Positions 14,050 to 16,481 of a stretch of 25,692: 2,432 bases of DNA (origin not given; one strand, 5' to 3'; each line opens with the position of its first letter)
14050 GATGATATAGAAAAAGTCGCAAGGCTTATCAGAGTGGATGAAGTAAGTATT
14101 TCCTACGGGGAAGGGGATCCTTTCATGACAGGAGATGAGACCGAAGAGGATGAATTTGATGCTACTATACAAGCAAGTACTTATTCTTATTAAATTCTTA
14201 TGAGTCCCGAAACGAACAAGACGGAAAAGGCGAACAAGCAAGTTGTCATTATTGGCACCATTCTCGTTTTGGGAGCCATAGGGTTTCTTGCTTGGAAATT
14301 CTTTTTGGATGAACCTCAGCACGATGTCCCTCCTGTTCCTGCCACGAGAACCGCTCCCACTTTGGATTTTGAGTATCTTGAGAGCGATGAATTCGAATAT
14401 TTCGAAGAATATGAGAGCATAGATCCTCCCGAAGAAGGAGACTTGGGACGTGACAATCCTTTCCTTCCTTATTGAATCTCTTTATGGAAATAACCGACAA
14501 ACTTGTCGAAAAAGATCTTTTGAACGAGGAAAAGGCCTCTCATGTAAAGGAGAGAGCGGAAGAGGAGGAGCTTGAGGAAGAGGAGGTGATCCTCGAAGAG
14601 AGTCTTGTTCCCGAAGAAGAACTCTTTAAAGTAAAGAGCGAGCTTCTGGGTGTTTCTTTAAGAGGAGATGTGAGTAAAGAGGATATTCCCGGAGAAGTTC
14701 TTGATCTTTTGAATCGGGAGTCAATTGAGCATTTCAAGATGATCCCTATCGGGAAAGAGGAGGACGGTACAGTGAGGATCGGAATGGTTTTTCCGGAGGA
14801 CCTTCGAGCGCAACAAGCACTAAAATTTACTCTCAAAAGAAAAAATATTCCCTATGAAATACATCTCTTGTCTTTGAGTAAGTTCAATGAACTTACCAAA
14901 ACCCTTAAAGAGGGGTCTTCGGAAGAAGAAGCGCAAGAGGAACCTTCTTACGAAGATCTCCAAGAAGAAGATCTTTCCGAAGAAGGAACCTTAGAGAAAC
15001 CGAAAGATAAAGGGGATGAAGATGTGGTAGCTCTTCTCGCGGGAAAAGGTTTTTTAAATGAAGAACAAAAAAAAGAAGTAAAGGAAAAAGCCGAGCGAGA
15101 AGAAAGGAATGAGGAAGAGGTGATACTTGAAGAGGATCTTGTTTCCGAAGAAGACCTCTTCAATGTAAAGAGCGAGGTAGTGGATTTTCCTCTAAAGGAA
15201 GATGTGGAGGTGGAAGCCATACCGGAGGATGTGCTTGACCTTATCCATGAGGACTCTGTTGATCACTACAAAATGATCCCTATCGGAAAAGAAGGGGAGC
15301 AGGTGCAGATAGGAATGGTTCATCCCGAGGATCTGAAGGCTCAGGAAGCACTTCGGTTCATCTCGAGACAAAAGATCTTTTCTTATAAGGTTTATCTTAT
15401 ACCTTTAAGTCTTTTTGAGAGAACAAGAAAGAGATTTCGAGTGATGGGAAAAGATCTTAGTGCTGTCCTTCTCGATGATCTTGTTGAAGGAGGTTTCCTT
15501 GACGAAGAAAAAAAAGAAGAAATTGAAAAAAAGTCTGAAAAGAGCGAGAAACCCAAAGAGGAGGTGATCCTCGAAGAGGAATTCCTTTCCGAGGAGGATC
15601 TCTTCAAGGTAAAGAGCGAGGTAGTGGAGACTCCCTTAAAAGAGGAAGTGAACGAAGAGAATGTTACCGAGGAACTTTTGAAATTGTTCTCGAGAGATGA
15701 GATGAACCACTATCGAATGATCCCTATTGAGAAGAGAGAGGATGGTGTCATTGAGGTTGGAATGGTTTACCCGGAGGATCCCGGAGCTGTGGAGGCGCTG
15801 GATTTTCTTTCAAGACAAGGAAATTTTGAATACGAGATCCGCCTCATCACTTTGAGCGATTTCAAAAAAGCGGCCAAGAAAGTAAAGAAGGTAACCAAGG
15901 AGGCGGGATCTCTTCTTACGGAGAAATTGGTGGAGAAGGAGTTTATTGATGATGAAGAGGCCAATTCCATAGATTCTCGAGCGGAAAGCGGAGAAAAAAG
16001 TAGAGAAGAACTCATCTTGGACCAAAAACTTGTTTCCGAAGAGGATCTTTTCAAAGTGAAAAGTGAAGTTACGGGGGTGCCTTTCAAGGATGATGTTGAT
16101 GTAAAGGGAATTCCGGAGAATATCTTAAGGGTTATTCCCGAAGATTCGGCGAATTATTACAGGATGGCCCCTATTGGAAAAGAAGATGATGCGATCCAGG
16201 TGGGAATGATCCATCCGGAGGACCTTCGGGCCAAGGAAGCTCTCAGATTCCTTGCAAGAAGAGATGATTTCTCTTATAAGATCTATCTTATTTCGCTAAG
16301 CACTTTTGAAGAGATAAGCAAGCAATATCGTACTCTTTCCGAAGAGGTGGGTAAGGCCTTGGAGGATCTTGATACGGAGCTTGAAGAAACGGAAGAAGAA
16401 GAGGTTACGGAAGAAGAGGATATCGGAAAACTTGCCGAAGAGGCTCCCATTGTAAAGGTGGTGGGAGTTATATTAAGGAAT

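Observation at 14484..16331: PilB with four tandem ~140-aa N-terminal modules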

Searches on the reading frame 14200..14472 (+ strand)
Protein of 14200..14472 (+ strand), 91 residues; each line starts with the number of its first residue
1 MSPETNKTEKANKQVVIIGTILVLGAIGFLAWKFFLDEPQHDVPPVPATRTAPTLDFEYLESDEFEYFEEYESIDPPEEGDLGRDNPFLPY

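Call 10: search_protein_families(library=pfam, proteins=[window:14200-14472:+], max_evalue=0.01)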
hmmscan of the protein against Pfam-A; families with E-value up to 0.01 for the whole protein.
window:14200-14472:+ (91 aa): 0 families

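Call 35: search_protein_families(library=pfam, proteins=[window:14200-14472:+], max_evalue=1)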
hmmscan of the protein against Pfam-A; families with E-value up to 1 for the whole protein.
window:14200-14472:+ (91 aa): 0 families

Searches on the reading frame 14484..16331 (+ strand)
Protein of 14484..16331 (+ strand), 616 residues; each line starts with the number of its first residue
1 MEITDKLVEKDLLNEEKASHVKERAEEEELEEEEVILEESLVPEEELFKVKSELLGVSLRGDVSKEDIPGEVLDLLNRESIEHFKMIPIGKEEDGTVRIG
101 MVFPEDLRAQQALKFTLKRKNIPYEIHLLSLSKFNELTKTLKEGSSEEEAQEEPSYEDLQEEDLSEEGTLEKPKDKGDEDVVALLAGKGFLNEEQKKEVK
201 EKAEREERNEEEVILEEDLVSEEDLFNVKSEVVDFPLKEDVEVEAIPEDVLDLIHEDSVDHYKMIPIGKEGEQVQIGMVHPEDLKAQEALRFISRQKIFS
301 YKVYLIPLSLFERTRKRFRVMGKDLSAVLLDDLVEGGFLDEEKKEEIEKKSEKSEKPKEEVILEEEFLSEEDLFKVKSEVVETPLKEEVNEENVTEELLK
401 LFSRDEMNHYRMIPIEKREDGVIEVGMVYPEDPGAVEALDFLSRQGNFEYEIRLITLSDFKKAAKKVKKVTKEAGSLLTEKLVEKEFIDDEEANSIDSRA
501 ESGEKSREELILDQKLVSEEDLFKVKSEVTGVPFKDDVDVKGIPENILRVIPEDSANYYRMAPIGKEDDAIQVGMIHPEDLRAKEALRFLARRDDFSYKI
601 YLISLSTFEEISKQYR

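Call 20: find_related_loci(query=window:14484-16331:+, collection=genome_contigs, flank=10000)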
Query window:14484-16331:+ (616 aa) in genome_contigs; peptide patterns used: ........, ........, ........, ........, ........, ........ (x = any residue, [..] = any of these).
262 stretches matched a pattern, but none encodes a relative of the query by tblastn (E <= 1e-3).
